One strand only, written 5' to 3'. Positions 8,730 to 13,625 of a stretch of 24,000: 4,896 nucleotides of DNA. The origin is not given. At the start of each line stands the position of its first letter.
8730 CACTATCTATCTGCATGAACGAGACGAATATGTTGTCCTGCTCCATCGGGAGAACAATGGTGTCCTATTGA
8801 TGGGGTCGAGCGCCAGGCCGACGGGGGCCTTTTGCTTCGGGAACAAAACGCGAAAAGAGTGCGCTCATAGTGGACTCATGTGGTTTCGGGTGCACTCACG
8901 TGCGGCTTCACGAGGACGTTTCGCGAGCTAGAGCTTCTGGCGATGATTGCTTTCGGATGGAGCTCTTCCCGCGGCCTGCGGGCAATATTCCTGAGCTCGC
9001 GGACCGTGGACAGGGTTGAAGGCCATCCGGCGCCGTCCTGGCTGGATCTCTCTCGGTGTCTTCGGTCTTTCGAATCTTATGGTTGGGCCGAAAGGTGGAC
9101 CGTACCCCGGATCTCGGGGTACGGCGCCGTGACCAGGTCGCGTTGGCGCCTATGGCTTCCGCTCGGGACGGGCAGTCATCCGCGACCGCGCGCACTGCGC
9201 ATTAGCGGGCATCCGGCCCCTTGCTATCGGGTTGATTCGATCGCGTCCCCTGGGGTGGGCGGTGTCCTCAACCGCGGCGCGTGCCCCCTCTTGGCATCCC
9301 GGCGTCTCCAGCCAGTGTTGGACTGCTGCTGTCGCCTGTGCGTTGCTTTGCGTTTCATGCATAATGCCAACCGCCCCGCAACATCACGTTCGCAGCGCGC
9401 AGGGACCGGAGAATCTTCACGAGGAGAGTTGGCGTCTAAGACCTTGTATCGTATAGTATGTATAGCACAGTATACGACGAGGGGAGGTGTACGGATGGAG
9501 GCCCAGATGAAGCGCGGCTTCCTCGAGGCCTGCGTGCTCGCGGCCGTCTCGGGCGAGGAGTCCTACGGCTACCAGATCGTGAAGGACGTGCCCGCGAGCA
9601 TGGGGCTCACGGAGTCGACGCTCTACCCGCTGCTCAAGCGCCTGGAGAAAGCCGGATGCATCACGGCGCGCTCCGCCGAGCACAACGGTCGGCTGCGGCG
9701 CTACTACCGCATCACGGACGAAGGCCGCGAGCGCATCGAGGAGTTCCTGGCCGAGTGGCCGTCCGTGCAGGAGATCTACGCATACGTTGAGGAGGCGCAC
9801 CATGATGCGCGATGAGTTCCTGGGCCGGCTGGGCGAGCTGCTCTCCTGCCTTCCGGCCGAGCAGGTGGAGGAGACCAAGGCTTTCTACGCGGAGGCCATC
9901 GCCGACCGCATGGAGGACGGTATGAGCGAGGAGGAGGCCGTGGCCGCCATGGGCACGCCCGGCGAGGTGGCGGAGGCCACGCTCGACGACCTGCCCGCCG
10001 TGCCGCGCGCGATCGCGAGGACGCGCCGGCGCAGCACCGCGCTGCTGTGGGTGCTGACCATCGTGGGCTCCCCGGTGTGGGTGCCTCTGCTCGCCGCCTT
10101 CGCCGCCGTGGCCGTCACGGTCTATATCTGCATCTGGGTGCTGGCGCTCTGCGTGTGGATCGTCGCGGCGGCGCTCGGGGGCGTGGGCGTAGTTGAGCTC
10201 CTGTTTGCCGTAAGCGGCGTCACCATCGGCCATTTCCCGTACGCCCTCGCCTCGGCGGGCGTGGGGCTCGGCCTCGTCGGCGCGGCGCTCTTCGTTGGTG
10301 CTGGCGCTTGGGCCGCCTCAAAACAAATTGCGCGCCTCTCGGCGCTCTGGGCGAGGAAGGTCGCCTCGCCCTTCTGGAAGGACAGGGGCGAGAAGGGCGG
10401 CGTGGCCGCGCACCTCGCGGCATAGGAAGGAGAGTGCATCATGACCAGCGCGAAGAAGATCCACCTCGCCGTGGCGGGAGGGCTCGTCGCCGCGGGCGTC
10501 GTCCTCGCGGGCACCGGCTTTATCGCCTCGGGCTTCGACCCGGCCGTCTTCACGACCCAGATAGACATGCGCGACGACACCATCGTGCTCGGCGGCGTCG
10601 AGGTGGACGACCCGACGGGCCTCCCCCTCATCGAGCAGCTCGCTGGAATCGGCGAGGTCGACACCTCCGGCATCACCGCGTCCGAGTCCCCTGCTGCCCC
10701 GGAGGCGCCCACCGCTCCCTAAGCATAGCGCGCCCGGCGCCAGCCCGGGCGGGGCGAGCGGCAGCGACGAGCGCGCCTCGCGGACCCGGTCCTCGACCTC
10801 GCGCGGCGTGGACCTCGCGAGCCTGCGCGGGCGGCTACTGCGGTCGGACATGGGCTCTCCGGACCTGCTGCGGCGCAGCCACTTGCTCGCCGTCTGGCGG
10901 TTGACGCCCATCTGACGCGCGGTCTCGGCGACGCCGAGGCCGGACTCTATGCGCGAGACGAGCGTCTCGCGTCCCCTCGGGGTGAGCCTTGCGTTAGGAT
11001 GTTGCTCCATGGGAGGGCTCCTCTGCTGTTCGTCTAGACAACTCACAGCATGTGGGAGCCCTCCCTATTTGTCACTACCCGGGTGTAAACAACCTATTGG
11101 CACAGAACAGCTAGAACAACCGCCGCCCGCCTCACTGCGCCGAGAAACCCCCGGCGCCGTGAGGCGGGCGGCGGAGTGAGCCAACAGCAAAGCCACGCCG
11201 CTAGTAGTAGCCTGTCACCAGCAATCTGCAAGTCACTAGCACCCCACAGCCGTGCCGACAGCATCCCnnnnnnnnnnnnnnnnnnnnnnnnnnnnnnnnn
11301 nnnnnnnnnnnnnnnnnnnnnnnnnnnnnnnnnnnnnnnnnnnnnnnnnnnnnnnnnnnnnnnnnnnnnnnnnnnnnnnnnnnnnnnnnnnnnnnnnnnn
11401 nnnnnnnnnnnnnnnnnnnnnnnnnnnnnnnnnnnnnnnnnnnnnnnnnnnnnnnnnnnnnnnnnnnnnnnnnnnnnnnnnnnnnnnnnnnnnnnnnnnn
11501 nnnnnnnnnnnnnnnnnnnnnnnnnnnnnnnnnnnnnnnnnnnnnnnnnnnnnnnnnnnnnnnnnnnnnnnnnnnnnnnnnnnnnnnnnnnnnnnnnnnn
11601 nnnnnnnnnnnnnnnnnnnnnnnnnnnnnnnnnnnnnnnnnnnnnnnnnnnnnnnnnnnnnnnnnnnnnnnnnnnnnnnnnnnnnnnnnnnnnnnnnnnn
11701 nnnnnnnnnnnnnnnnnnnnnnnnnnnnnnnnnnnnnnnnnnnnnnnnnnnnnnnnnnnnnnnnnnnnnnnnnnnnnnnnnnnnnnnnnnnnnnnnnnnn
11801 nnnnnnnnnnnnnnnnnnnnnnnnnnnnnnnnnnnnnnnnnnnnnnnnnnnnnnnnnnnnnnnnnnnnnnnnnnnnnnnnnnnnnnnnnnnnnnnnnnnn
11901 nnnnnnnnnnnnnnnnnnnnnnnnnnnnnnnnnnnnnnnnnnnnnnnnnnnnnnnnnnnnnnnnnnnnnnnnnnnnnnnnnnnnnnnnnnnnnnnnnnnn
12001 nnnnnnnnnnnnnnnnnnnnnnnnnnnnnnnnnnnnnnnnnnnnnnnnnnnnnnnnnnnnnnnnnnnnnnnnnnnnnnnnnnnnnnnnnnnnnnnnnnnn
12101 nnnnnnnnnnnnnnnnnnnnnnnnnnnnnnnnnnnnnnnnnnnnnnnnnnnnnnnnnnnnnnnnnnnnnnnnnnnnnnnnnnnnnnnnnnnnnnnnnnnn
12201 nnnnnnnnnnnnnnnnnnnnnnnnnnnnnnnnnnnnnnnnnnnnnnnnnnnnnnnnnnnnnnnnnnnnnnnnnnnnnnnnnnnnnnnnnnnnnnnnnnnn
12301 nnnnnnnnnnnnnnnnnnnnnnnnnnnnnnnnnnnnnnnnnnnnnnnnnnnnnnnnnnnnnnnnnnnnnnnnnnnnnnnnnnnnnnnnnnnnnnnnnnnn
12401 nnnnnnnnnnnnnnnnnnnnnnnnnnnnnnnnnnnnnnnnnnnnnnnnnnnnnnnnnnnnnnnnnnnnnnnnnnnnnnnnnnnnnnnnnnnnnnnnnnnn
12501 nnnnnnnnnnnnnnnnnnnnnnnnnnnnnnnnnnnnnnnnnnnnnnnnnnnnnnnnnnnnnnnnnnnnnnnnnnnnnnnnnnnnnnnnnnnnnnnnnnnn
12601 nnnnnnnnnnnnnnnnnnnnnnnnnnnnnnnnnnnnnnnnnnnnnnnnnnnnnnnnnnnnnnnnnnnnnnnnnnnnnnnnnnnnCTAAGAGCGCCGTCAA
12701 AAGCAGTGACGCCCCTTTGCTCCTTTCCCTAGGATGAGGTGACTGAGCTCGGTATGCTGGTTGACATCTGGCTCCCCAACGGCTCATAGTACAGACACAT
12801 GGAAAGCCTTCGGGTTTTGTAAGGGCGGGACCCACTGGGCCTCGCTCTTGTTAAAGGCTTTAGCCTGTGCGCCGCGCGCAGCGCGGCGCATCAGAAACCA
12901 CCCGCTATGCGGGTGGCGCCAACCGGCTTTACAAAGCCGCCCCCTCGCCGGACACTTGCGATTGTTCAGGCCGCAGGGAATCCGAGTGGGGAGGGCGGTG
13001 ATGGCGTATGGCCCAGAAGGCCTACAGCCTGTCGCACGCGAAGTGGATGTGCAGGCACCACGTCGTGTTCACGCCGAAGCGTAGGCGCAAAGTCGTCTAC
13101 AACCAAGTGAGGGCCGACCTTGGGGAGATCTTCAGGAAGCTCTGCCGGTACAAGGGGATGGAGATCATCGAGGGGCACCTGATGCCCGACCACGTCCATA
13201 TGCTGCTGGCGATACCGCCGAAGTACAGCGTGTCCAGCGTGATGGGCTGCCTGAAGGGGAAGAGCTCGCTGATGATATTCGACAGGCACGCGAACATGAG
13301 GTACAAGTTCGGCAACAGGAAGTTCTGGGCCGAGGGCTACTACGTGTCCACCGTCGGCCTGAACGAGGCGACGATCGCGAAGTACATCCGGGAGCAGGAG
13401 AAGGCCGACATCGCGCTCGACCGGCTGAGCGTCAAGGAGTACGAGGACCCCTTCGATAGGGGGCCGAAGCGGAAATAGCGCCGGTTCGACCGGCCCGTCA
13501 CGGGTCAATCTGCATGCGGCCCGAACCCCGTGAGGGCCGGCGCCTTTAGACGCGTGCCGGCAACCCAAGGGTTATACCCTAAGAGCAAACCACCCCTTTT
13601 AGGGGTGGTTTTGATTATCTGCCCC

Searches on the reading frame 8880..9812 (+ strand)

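Call 19: search_protein_families(library=pfam, proteins=[window:8880-9812:+], max_evalue=0.01)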
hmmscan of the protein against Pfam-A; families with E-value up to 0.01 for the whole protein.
window:8880-9812:+ (311 aa): 4 families
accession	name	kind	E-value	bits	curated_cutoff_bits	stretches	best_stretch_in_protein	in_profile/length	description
PF03551.20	PadR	-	7.7e-18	64.7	27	1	219-288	1-75/75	Transcriptional regulator PadR-like family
PF13601.12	HTH_34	-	3.3e-06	27.6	27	1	237-290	20-73/80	Winged helix DNA-binding domain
PF22194.2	F-93_WHD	-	0.00099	19.6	28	1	227-282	10-62/62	F-93, winged-helix domain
PF07848.18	PaaX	-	0.0073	17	24.8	0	239-282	31-70/70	PaaX-like protein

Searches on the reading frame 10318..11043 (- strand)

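Call 19: search_protein_families(library=pfam, proteins=[window:10318-11043:-], max_evalue=0.01)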
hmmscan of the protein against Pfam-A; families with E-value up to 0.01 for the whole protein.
window:10318-11043:- (241 aa): 6 families
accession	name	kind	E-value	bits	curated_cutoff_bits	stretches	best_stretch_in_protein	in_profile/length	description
PF13011.12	LZ_Tnp_IS481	-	5.2e-07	30.3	22.2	1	12-85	1-78/85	leucine-zipper of insertion element IS481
PF01527.26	HTH_Tnp_1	-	6.8e-06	26.7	24.1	1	19-92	6-72/75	Transposase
PF13384.12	HTH_23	-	9.7e-06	25.7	24.6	1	33-63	16-46/50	Homeodomain-like domain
PF13518.12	HTH_28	-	1.1e-05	25.8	25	1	25-73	2-52/52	Helix-turn-helix domain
PF13551.12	HTH_29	-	1.5e-05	25.4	28.1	1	30-76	6-54/64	Winged helix-turn helix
PF08281.18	Sigma70_r4_2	-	3.9e-05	23.6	25.7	1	18-60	9-51/54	Sigma-70, region 4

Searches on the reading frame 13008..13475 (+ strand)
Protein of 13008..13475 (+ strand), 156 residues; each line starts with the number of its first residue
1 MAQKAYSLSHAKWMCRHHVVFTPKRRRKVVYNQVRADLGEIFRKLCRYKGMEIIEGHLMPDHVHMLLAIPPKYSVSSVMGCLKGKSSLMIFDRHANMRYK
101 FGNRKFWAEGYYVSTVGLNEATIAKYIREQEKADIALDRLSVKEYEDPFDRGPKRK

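Call 19: search_protein_families(library=pfam, proteins=[window:13008-13475:+], max_evalue=0.01)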
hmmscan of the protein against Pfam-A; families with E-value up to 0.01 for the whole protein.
window:13008-13475:+ (156 aa): 1 family
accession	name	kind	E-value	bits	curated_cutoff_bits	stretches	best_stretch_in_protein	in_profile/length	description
PF01797.21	Y1_Tnp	-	3.9e-37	127.5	23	1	12-130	2-121/121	Transposase IS200 like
